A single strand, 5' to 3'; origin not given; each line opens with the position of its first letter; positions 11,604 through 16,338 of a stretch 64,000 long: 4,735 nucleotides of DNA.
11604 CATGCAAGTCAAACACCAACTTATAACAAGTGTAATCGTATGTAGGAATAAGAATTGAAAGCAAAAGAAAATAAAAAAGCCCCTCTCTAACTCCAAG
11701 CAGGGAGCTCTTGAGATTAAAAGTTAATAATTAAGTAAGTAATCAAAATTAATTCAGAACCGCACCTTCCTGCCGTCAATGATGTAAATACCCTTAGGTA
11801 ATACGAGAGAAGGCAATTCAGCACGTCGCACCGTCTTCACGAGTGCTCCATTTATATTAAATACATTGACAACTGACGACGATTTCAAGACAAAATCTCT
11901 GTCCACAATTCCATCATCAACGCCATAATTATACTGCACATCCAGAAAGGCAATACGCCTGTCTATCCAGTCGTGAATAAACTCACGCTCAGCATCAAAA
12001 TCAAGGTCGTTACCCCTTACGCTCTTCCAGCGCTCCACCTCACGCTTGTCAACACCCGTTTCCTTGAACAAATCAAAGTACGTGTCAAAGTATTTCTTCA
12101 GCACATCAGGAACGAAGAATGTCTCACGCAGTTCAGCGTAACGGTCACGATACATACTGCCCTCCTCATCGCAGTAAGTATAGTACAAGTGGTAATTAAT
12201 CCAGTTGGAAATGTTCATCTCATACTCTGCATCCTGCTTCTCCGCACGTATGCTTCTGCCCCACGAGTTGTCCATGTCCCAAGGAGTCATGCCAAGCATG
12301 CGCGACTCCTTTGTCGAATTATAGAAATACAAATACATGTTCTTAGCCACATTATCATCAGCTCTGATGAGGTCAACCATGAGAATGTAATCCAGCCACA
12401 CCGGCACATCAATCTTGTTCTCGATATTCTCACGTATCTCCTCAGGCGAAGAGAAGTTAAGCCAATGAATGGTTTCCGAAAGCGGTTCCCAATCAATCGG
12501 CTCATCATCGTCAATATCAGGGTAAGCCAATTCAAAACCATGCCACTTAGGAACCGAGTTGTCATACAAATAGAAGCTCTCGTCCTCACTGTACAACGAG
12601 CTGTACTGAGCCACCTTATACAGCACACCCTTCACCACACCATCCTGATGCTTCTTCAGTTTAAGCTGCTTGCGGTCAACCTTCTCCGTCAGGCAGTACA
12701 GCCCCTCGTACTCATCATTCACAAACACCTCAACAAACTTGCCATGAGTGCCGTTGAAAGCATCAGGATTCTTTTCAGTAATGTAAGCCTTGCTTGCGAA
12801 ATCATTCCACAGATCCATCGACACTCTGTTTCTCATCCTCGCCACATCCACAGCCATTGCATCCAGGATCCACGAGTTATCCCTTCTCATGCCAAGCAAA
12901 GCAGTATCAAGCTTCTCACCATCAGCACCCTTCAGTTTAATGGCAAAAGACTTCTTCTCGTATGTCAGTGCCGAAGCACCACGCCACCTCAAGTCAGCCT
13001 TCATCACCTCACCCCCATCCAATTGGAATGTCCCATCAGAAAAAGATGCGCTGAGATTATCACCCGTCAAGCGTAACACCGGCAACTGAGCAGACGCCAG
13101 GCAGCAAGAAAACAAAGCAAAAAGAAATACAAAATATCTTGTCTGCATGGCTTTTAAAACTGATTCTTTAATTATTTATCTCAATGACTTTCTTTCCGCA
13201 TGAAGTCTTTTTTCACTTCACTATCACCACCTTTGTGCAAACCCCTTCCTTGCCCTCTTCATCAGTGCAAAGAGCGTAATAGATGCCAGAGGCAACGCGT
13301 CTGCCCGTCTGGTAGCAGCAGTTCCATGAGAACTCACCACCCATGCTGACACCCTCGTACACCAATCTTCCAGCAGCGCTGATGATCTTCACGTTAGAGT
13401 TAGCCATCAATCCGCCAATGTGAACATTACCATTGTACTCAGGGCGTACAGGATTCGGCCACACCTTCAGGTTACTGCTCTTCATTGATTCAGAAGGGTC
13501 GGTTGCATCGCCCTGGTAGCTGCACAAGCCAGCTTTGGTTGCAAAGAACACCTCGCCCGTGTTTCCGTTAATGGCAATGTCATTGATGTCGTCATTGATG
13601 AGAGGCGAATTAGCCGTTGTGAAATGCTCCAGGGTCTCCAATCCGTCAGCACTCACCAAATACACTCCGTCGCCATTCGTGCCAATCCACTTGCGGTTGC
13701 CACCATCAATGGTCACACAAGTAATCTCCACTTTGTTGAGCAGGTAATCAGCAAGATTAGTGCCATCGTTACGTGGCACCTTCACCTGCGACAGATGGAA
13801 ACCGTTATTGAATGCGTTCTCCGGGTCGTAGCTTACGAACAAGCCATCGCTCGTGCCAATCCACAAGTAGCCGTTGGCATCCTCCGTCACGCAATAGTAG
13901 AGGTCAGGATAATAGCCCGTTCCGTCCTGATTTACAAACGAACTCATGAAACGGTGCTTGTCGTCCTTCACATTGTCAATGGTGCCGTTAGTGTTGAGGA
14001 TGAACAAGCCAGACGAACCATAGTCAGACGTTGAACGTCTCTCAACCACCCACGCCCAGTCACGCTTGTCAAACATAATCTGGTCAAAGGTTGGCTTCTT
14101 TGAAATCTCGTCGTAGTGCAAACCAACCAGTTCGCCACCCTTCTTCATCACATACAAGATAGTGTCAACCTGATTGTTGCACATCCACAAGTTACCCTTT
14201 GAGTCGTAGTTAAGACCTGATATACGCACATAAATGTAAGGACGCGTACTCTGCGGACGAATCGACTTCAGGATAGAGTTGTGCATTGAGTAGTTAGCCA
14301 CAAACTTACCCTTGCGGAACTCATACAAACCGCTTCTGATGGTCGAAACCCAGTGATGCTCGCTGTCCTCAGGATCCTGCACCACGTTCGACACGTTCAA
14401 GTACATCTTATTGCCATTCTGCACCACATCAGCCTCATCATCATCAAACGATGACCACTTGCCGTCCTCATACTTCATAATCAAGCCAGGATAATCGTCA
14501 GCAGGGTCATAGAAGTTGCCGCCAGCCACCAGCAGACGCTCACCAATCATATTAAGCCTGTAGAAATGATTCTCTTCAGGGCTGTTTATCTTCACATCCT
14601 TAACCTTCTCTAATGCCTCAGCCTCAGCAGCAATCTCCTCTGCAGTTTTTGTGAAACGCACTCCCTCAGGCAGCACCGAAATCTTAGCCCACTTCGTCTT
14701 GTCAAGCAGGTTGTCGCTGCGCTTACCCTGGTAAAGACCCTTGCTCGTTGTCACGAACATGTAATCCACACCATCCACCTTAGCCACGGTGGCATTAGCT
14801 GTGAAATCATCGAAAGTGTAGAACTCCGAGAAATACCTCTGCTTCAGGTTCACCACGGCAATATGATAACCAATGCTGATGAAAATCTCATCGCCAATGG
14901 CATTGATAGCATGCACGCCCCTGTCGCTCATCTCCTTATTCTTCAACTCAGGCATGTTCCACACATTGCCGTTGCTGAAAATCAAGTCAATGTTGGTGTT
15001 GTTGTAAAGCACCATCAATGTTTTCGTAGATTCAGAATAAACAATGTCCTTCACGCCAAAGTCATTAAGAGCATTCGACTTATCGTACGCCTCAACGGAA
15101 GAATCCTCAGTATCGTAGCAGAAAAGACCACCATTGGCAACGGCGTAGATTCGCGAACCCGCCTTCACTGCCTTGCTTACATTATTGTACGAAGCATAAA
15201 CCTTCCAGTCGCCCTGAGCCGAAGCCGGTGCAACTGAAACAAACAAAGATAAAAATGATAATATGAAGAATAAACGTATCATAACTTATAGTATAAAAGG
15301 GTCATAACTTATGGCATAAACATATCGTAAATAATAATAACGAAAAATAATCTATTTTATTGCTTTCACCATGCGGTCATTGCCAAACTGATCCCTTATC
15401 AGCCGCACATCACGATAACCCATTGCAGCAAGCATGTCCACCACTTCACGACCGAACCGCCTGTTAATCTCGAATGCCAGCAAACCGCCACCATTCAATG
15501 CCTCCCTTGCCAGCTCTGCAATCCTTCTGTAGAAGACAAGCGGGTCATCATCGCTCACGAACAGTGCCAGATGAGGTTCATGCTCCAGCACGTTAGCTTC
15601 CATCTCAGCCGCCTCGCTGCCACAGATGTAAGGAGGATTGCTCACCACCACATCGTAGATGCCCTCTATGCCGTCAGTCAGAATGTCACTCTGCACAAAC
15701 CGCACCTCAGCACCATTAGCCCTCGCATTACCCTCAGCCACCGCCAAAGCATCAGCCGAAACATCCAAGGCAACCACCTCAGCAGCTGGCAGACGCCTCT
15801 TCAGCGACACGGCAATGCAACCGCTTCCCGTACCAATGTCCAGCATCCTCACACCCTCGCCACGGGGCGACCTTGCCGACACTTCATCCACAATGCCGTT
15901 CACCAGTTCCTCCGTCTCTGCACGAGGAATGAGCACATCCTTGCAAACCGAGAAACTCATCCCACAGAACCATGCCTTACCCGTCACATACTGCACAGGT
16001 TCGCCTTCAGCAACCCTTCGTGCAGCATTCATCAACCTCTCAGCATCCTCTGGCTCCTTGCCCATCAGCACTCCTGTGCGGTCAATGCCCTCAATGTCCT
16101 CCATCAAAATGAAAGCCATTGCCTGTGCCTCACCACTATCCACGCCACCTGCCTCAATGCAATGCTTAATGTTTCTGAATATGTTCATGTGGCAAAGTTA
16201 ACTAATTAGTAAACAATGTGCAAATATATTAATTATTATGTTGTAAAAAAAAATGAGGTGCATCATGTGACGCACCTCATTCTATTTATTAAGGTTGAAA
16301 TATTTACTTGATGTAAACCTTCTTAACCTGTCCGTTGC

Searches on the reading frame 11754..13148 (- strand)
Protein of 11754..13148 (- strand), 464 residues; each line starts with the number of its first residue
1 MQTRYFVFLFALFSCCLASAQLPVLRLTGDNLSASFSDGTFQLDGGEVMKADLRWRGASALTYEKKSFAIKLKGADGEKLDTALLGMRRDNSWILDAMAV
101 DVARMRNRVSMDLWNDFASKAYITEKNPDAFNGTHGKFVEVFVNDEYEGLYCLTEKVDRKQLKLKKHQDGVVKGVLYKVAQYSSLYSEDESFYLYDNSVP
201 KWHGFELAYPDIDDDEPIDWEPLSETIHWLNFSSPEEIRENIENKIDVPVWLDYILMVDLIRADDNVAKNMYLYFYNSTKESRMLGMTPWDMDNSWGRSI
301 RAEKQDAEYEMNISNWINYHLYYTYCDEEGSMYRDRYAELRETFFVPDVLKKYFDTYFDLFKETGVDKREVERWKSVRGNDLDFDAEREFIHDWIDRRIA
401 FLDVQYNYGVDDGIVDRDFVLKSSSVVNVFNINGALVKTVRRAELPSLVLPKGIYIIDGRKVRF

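Call 51: search_protein_families(library=pfam, proteins=[window:11754-13148:-], max_evalue=0.00001)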
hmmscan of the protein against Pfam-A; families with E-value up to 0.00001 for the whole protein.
window:11754-13148:- (464 aa): 1 family
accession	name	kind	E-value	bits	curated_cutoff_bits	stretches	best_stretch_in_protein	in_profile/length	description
PF08757.17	CotH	-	8.2e-50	170.6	23.8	1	53-402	1-322/322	CotH kinase protein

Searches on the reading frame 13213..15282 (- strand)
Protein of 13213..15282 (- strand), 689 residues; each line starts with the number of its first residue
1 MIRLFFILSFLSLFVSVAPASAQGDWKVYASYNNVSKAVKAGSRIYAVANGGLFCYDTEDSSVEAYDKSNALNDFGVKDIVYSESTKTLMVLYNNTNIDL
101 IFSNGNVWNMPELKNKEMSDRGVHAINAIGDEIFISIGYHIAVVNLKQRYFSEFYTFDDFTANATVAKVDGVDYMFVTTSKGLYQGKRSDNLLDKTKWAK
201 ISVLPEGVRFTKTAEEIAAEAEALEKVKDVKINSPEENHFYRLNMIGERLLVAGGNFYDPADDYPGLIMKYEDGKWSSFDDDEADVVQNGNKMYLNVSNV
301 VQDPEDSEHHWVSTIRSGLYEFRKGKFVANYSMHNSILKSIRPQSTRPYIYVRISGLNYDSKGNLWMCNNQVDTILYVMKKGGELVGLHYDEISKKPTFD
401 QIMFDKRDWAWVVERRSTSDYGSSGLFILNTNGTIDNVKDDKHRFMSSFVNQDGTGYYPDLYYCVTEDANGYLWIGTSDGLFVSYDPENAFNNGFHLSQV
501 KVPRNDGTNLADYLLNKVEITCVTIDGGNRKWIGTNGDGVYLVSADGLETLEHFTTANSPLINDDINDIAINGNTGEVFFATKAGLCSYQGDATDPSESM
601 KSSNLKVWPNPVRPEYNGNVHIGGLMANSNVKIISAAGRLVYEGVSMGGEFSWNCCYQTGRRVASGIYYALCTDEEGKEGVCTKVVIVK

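Call 7: search_protein_families(library=pfam, proteins=[window:13213-15282:-])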
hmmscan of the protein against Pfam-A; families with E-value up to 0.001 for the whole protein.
window:13213-15282:- (689 aa): 2 families
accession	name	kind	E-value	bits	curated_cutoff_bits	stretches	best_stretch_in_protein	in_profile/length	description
PF21544.3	PorZ_N_b_propeller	-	9.4e-37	127.1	27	1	45-198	1-153/154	TSS9, PorZ, N-terminal beta-propeller domain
PF07494.17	Reg_prop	-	1.7e-05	24.9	20.4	0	462-478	7-23/24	Two component regulator propeller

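Call 53: find_homologous_proteins(query=window:13213-15282:-, max_evalue=1e-40)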
Query window:13213-15282:- (689 aa): 741 proteins with E <= 1e-40 among 8000 candidates; the best 120 are listed.
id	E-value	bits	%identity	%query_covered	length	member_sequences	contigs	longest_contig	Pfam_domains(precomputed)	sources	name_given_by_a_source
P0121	9.6e-274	928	59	100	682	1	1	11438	PF21544.4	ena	-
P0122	1.7e-271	921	58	100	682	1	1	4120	PF07494.18,PF21544.4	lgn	-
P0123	1.3e-270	918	58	100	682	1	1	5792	PF07494.18,PF21544.4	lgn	-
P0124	3.2e-270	916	58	100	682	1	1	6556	PF07494.18,PF21544.4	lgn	-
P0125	3.8e-270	916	59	99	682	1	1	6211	PF21544.4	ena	-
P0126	7.9e-270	915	58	100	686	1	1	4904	PF07494.18,PF21544.4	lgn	-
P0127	4.9e-268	909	56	100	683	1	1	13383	PF21544.4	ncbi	-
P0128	1.5e-266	904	57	99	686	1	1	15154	PF21544.4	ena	-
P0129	9.7e-264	895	58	97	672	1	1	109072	PF21544.4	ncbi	-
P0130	3.6e-261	887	58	97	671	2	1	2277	PF21544.4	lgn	-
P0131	8.1e-260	882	57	100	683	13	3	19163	PF21544.4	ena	-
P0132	4.9e-259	880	56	100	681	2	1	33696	PF07494.18,PF21544.4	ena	-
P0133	8.8e-259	879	56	100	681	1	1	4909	PF07494.18,PF21544.4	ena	-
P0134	3.0e-258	877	57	98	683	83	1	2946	PF21544.4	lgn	-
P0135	4.0e-258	877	56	100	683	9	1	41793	PF07494.18,PF21544.4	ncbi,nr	ncbi:MAG: Por secretion system protein [Bacteroidaceae bacterium]|nr:Por secretion system protein [B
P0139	3.3e-256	870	55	100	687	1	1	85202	PF07494.18,PF21544.4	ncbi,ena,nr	ncbi:MAG: Por secretion system protein [Prevotellaceae bacterium]|nr:Por secretion system protein [P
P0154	1.3e-251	855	55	100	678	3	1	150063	PF07494.18,PF21544.4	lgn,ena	-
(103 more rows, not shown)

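Call 54: find_encoding_contigs(protein=P0129, flank=10000, max_places=2)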
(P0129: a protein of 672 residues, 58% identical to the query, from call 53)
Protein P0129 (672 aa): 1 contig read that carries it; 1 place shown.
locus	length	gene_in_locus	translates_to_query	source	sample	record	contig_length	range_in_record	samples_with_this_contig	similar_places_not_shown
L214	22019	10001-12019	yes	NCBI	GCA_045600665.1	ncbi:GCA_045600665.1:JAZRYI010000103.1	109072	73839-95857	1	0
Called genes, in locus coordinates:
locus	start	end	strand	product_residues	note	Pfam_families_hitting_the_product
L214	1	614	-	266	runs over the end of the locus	PF04991:LicD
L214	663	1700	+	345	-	-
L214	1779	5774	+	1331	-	PF18370:RGI_lyase (weak), PF21348:RGL11_C, PF12951:PATR (faint)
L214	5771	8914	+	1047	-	PF02837:Glyco_hydro_2_N, PF22666:Glyco_hydro_2_N2 (weak), PF00703:Glyco_hydro_2 (weak), PF02836:Glyco_hydro_2_C (faint), PF16355:DUF4982, PF18565:Glyco_hydro2_C5 (weak)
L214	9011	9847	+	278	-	PF08241:Methyltransf_11 (faint), PF17827:PrmC_N, PF05175:MTS, PF06325:PrmA, PF13847:Methyltransf_31, PF08242:Methyltransf_12 (faint), PF13649:Methyltransf_25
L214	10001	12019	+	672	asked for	PF21544:PorZ_N_b_propeller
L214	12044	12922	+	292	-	PF00535:Glycos_transf_2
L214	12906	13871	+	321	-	PF08885:GSCFA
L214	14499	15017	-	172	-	PF07751:Abi_2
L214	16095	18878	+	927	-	-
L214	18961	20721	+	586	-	-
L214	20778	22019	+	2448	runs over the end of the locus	-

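Call 55: find_encoding_contigs(protein=P0139, flank=10000, max_places=2)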
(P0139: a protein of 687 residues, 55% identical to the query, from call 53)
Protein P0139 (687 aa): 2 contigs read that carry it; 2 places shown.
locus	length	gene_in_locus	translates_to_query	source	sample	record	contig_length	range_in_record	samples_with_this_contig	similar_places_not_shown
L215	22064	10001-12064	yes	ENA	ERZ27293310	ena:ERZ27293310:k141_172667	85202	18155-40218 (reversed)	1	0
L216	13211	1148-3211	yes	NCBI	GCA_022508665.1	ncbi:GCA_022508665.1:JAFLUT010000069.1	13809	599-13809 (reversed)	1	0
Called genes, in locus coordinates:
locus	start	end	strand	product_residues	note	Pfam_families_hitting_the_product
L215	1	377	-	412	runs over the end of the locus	PF12704:MacB_PCD (weak), PF02687:FtsX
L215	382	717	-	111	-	PF02033:RBFA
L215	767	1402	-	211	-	PF01596:Methyltransf_3, PF13578:Methyltransf_24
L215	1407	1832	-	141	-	PF01220:DHquinase_II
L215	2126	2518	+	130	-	PF03965:Penicillinase_R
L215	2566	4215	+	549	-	PF05569:Peptidase_M56, PF03544:TonB_C (faint)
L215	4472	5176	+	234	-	PF01048:PNP_UDP_1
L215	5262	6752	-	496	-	PF13537:GATase_7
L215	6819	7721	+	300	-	PF00005:ABC_tran (weak), PF13304:AAA_21, PF13175:AAA_15, PF02463:SMC_N (weak)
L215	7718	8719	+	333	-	PF14491:DUF4435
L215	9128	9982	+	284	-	PF17827:PrmC_N (faint), PF03602:Cons_hypoth95 (weak), PF05175:MTS, PF06325:PrmA, PF13847:Methyltransf_31, PF13649:Methyltransf_25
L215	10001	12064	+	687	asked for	PF21544:PorZ_N_b_propeller, PF07494:Reg_prop (faint)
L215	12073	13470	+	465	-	PF08757:CotH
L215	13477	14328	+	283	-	PF00535:Glycos_transf_2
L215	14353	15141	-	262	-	PF11306:DUF3108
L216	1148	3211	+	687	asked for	PF21544:PorZ_N_b_propeller, PF07494:Reg_prop (faint)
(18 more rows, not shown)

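Call 56: find_encoding_contigs(protein=P0154, flank=10000, max_places=2)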
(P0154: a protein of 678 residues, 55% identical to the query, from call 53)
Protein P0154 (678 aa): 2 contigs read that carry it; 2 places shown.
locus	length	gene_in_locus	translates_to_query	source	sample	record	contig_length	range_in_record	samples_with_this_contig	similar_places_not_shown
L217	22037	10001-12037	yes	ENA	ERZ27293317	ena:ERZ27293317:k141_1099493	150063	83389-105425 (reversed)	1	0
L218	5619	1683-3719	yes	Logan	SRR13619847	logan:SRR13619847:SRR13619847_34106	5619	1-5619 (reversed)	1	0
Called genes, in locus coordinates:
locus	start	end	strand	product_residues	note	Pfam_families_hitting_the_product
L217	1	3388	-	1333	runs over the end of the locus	-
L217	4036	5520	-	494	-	PF02386:TrkH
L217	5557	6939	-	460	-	PF02254:TrkA_N, PF02558:ApbA (weak), PF03435:Sacchrp_dh_NADP (faint), PF13241:NAD_binding_7 (faint), PF02080:TrkA_C, PF02254:TrkA_N, PF02080:TrkA_C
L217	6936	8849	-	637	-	PF13292:DXP_synthase_N, PF02779:Transket_pyr, PF02780:Transketolase_C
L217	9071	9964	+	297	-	PF13847:Methyltransf_31 (faint), PF17827:PrmC_N (faint), PF05175:MTS, PF13649:Methyltransf_25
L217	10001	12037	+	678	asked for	PF21544:PorZ_N_b_propeller, PF07494:Reg_prop (faint)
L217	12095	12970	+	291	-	PF00535:Glycos_transf_2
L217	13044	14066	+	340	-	PF00106:adh_short, PF01073:3Beta_HSD, PF01370:Epimerase, PF04321:RmlD_sub_bind, PF07993:NAD_binding_4, PF13460:NAD_binding_10 (weak), PF16363:GDP_Man_Dehyd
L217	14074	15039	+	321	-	PF14378:PAP2_3, PF01569:PAP2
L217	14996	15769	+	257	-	PF04055:Radical_SAM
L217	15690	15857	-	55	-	-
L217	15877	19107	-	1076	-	PF25596:CPSase_L_D1, PF02786:CPSase_L_D2, PF07478:Dala_Dala_lig_C, PF02787:CPSase_L_D3, PF25596:CPSase_L_D1, PF02786:CPSase_L_D2, PF02222:ATP-grasp, PF02142:MGS, +5 more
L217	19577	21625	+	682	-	PF01301:Glyco_hydro_35, PF02449:Glyco_hydro_42, PF01301:Glyco_hydro_35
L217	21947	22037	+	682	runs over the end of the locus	PF07715:Plug, PF00593:TonB_dep_Rec_b-barrel, PF14905:OMP_b-brl_3 (weak)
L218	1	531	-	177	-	?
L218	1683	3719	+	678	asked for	PF21544:PorZ_N_b_propeller, PF07494:Reg_prop (faint)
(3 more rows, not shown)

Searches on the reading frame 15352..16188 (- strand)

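Call 7: search_protein_families(library=pfam, proteins=[window:15352-16188:-])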
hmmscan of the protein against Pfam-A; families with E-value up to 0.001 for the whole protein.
window:15352-16188:- (278 aa): 9 families
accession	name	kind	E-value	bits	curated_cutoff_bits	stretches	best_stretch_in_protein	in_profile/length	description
PF05175.20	MTS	-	3.1e-18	66.4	23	1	113-193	33-114/170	Methyltransferase small domain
PF13847.12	Methyltransf_31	-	1e-11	45.2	27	1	111-189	3-82/145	Methyltransferase domain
PF13649.12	Methyltransf_25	-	1.1e-11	45.7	27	1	116-184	2-71/97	Methyltransferase domain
PF06325.19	PrmA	-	8.8e-10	39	22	1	112-184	162-233/296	Ribosomal protein L11 methyltransferase (PrmA)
PF17827.6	PrmC_N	-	1.2e-08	35.9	23.4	1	9-70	8-71/71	PrmC N-terminal domain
PF08242.18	Methyltransf_12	-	1.4e-07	32.6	30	1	116-184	1-72/98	Methyltransferase domain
PF08241.18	Methyltransf_11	-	1.4e-07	32.5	21.2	1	116-184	1-67/95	Methyltransferase domain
PF05971.18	Methyltransf_10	-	2.6e-05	24.2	23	1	99-195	92-195/299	RNA methyltransferase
PF12847.13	Methyltransf_18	-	0.00081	19.9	27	0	112-177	15-78/151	Methyltransferase domain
